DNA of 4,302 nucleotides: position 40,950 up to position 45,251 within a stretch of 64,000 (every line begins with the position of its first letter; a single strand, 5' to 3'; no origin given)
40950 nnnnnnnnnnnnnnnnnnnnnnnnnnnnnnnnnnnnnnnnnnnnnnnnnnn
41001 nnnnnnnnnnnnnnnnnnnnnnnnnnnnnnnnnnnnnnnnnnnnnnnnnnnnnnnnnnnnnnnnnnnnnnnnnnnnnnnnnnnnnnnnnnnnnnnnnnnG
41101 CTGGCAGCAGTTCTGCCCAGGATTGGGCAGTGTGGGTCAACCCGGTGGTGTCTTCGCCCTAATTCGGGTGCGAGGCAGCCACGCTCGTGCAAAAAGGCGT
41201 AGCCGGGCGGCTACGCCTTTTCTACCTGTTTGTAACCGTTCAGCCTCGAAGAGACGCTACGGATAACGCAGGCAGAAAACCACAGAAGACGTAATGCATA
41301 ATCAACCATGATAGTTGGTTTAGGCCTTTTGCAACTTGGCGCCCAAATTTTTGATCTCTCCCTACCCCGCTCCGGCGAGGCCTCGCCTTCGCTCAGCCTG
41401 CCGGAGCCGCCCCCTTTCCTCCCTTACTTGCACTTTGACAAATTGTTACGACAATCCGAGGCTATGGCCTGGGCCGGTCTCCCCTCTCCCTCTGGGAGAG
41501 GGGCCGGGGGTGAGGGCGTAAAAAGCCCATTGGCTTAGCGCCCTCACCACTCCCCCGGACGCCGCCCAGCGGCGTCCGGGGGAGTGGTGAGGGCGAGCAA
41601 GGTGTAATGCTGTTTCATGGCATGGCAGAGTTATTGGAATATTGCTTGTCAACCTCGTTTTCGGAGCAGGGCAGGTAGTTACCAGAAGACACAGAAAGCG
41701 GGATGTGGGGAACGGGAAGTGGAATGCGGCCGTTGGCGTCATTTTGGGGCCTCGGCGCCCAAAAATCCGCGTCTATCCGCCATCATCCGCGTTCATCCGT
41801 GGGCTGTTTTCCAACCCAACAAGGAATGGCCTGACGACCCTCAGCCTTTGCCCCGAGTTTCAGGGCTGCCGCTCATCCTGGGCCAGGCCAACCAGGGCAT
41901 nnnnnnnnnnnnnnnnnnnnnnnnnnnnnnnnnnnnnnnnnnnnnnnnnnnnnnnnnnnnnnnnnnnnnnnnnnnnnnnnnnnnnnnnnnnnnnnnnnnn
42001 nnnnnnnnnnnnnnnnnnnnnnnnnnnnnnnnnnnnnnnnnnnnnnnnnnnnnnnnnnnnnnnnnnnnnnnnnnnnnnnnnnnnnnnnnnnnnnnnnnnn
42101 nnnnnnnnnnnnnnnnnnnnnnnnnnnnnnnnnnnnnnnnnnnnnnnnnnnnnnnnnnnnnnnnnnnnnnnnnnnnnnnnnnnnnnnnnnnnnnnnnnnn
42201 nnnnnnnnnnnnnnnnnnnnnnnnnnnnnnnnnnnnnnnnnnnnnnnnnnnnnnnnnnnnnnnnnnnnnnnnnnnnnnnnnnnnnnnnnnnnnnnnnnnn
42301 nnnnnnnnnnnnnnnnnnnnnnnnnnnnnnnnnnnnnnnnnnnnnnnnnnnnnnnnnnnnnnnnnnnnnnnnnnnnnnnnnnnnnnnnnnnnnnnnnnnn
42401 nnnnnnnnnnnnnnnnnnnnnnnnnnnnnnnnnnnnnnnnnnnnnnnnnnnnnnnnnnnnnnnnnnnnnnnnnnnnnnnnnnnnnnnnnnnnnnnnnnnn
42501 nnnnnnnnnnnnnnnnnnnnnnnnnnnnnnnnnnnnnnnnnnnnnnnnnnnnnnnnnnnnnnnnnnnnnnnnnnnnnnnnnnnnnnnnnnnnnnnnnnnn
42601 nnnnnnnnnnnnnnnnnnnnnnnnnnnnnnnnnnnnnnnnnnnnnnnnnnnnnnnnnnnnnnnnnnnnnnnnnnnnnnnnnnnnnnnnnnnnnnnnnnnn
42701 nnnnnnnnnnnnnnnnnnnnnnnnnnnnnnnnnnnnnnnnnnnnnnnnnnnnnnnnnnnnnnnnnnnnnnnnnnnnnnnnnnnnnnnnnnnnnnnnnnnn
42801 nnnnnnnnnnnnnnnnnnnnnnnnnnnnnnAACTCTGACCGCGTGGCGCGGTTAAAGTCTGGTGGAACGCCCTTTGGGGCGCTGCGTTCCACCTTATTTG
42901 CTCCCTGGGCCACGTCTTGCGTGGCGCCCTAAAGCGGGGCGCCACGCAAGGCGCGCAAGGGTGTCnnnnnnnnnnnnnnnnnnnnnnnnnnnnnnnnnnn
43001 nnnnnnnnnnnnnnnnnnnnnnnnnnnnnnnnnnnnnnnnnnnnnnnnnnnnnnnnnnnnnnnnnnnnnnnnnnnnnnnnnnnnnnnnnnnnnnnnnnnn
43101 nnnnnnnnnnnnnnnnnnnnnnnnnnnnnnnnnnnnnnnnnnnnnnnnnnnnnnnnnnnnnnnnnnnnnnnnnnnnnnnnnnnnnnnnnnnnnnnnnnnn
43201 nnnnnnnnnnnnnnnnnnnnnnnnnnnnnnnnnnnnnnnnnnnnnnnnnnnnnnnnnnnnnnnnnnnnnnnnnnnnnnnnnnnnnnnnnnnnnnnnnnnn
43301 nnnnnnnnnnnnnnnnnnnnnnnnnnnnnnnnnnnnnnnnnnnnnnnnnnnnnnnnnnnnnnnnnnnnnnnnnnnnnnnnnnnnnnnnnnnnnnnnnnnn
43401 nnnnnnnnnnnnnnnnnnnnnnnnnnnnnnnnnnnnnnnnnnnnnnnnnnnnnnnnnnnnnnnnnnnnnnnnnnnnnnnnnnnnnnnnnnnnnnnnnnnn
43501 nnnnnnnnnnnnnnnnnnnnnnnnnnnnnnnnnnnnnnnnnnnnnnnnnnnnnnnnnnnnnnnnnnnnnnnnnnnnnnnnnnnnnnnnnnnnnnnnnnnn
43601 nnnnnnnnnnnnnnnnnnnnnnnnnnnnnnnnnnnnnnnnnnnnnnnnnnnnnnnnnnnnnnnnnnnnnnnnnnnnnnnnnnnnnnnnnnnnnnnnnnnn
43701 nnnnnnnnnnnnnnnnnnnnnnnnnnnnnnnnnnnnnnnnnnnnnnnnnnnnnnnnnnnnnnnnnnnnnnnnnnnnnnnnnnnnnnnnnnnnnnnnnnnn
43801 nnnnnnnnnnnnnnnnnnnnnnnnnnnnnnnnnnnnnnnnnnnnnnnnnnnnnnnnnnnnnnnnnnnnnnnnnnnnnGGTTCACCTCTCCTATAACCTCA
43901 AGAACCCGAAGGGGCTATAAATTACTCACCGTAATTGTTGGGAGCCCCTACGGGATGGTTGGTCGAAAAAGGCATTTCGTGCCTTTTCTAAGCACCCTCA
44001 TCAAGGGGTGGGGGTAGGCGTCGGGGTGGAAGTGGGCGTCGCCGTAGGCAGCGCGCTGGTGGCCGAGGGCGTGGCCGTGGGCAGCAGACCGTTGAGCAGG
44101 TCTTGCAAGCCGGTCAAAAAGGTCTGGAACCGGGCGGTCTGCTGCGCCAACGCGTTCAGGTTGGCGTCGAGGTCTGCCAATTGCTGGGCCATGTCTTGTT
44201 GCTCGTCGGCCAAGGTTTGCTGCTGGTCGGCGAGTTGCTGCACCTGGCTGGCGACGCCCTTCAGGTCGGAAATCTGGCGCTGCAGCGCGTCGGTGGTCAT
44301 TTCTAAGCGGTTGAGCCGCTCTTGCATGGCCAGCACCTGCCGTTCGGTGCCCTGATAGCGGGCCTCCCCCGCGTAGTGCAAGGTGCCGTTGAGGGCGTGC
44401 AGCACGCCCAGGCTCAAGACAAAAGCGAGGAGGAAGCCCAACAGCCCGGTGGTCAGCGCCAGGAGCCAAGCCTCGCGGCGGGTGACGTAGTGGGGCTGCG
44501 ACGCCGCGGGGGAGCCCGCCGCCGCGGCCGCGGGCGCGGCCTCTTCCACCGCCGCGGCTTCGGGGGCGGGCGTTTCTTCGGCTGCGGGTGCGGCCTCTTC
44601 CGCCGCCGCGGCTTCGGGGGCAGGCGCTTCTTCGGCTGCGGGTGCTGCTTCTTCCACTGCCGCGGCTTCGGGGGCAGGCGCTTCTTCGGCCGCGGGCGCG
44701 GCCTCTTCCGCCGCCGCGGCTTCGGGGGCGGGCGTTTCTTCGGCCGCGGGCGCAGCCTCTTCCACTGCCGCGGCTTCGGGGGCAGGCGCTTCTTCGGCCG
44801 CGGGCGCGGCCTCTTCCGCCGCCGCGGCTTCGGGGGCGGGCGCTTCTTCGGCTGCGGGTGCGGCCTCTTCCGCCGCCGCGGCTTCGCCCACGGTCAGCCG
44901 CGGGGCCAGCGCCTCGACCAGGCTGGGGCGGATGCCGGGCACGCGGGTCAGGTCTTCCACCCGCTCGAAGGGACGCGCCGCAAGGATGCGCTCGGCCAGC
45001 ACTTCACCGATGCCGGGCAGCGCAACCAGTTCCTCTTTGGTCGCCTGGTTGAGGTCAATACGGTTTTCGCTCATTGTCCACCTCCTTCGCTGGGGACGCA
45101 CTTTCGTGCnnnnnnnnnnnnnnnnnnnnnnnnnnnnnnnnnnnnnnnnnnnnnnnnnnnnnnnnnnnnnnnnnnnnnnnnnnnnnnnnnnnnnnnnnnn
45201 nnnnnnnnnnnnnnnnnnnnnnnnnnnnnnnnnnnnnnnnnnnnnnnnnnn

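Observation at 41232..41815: Nested transposition: a 392-bp element inserted into a type-B MITE with perfect 8-bp duplication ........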

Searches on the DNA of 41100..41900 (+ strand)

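Call 62: search_rna_families(source=window, start=41100, end=41900, threshold=evalue, max_evalue=1)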
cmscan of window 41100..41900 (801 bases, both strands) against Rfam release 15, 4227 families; matches with E-value up to 1: 21.
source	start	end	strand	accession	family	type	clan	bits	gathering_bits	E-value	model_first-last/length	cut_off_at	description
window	41532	41603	+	RF03685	MIR9677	Gene; miRNA;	-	39.4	90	6.4e-06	1-87/87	no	MIR9677 microRNA precursor family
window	41463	41588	+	RF02232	sX13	Gene; sRNA;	-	37.2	50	2.5e-05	1-115/115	no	Xanthomonadaceae sRNA sX13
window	41534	41601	-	RF03418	mir-3198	Gene; miRNA;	-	32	91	0.00051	1-80/80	no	mir-3198 microRNA precursor family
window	41539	41596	+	RF04168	MIR839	Gene; miRNA;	-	31.4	200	0.00029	1-267/267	no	MIR839 microRNA precursor family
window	41533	41598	+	RF03418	mir-3198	Gene; miRNA;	-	31.1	91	0.00084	1-80/80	no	mir-3198 microRNA precursor family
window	41538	41596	-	RF01064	mir-253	Gene; miRNA;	-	30.2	72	0.00053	1-98/98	no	mir-253 microRNA precursor family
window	41534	41600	-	RF01015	mir-885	Gene; miRNA;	-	29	66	0.00067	1-74/74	no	mir-885 microRNA precursor family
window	41537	41594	-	RF02795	Pab91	Gene; snRNA; snoRNA; HACA-box;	-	29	71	0.0031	1-57/57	no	Pab91 RNA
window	41545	41589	-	RF03488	mir-2366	Gene; miRNA;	-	28.5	68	0.0051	1-83/83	no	mir-2366 microRNA precursor family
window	41533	41606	-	RF03565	mir-1282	Gene; miRNA;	-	26.7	107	0.0069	1-101/101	no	mir-1282 microRNA precursor family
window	41537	41598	+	RF03329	mir-4743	Gene; miRNA;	-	25.9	72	0.0047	1-101/101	no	mir-4743 microRNA precursor family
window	41535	41597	+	RF00829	mir-149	Gene; miRNA;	-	24.3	79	0.16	1-86/86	no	mir-149 microRNA precursor family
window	41540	41597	+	RF02795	Pab91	Gene; snRNA; snoRNA; HACA-box;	-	23.9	71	0.059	1-57/57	no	Pab91 RNA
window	41190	41263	-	RF02057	STnc40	Gene; sRNA;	-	22.8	45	0.22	1-70/70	no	Salmonella enterica sRNA STnc40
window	41544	41590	+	RF03594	mir-3817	Gene; miRNA;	-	22.1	90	0.14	1-89/89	no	mir-3817 microRNA precursor family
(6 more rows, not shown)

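Call 77: search_dna_similar(query=window:41232-41815:+, collection=plasmids, mode=distant, max_rows=10)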
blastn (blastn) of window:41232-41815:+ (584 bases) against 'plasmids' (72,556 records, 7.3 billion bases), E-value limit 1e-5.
Records with a match: 6; places in all: 13; records where one place covers at least 80% of the query: 0.
Best place of each record, by identity: 95-99% 1; 90-95% 3; 80-90% 2.
By first word of the organism name: Pseudanabaena 3; Leptolyngbya 1; Cupriavidus 1; Sulfitobacter 1.
By predicted mobility (MOB-suite, as given by PLSDB): non-mobilizable 6.
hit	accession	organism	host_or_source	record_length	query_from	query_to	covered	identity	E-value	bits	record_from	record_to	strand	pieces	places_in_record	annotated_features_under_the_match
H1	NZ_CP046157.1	Leptolyngbya sp. BL0902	cell culture,open pond on an algae farm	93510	248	298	9%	86.5%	7e-6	59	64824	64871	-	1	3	none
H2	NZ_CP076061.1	Cupriavidus sp. EM10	Pure-cultured cell,sewage water sludge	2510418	248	296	8%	89.8%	5e-8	66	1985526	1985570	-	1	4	none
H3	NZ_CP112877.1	Pseudanabaena galeata CCNP1313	-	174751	247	287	7%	92.7%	2e-6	62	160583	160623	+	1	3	DNA methyltransferase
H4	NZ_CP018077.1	Sulfitobacter alexandrii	Alexandrium minutum,cell culture,cell ...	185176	246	285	7%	95.0%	2e-7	64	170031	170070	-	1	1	none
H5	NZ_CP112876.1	Pseudanabaena galeata CCNP1313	-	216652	248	286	7%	92.7%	7e-6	59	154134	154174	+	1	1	DUF559 domain-containing protein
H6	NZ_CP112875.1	Pseudanabaena galeata CCNP1313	-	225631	248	285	7%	94.7%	2e-6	61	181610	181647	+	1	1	DNA methyltransferase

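Call 78: search_dna_similar(query=window:41232-41815:+, collection=phages, mode=distant, max_rows=10)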
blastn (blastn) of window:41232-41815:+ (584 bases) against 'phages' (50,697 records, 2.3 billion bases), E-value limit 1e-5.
No match.

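Call 79: get_annotated_region(hit=H5, flank=700)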
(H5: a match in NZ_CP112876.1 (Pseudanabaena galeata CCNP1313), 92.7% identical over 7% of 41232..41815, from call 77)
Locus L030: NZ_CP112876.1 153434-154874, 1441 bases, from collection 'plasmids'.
description: Pseudanabaena galeata CCNP1313 plasmid pPg_02, complete sequence
organism: Pseudanabaena galeata CCNP1313 (NCBI taxid 2602720)
taxonomy: Bacteria; Cyanobacteriota; Cyanophyceae; Pseudanabaenales; Pseudanabaenaceae; Pseudanabaena; Pseudanabaena galeata; Pseudanabaena galeata CCNP1313
host: -; source: -; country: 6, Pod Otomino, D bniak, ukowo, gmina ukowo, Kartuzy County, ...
typing (MOB-suite, as given by PLSDB): non-mobilizable
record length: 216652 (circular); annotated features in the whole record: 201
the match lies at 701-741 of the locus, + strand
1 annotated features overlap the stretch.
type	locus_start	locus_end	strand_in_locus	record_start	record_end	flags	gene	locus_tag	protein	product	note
CDS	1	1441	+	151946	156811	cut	-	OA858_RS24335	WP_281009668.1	DUF559 domain-containing protein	-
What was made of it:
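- Tried and rejected: Plasmid and phage collections: only about 40-50-nt matches to the GC-rich hairpin motif (calls 77-79).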

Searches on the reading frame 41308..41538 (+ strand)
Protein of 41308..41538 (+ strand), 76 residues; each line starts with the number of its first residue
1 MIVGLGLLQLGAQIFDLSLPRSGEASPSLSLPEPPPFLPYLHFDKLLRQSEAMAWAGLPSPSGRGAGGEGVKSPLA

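Call 12: search_protein_families(library=pfam, proteins=[window:41308-41538:+])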
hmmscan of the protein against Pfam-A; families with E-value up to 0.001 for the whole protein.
window:41308-41538:+ (76 aa): 0 families

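Call 49: find_homologous_proteins(query=window:41308-41535:+, max_evalue=1)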
Query window:41308-41535:+ (76 aa): 1 proteins with E <= 1 among 7 candidates.
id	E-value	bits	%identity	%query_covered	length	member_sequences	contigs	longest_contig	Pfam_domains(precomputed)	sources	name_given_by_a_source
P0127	2.4e-24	103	93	75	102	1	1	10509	-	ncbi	-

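Call 50: find_encoding_contigs(protein=P0127, flank=10000, max_places=6)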
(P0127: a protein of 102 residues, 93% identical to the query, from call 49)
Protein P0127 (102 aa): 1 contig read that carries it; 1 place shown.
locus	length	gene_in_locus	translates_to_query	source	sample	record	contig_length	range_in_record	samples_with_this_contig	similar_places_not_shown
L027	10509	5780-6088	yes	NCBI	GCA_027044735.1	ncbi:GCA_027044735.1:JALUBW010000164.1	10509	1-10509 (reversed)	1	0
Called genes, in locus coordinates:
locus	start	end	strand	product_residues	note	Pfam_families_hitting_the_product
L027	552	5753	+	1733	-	PF13620:CarboxypepD_reg, PF13715:CarbopepD_reg_2, PF17802:SpaA (faint), PF22904:NOMO1-like_2nd (weak), PF04151:PPC (weak), PF00395:SLH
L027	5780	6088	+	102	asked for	-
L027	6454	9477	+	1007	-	PF00496:SBP_bac_5, PF00395:SLH (weak)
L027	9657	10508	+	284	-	?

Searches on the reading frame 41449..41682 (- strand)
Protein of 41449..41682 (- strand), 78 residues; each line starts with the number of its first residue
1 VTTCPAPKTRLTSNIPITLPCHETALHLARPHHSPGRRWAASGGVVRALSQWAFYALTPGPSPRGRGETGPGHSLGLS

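Call 42: find_homologous_proteins(query=window:41449-41682:-, max_evalue=10)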
Query seq(78 aa): 1 candidates shared short words with the query, none scored E <= 10.
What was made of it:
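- Tried and rejected: Protein-space search with the 78-aa minus-frame ORF over the tail: nothing (call 42).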

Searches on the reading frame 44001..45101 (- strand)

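Call 12: search_protein_families(library=pfam, proteins=[window:44001-45101:-])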
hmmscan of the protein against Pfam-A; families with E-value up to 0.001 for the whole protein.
window:44001-45101:- (366 aa): 4 families
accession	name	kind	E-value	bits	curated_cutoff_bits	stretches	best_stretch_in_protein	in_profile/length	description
PF12836.13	HHH_3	-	2.6e-15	56.7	27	1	12-70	3-65/65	Helix-hairpin-helix motif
PF00633.29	HHH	-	1.4e-09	37.8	24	1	17-41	5-29/30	Helix-hairpin-helix motif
PF14520.12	HHH_5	-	1.7e-06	28.8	27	0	16-41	28-53/57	Helix-hairpin-helix domain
PF06514.17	PsbU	-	3.3e-05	24.3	24.5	1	9-59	9-59/93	Photosystem II 12 kDa extrinsic protein (PsbU)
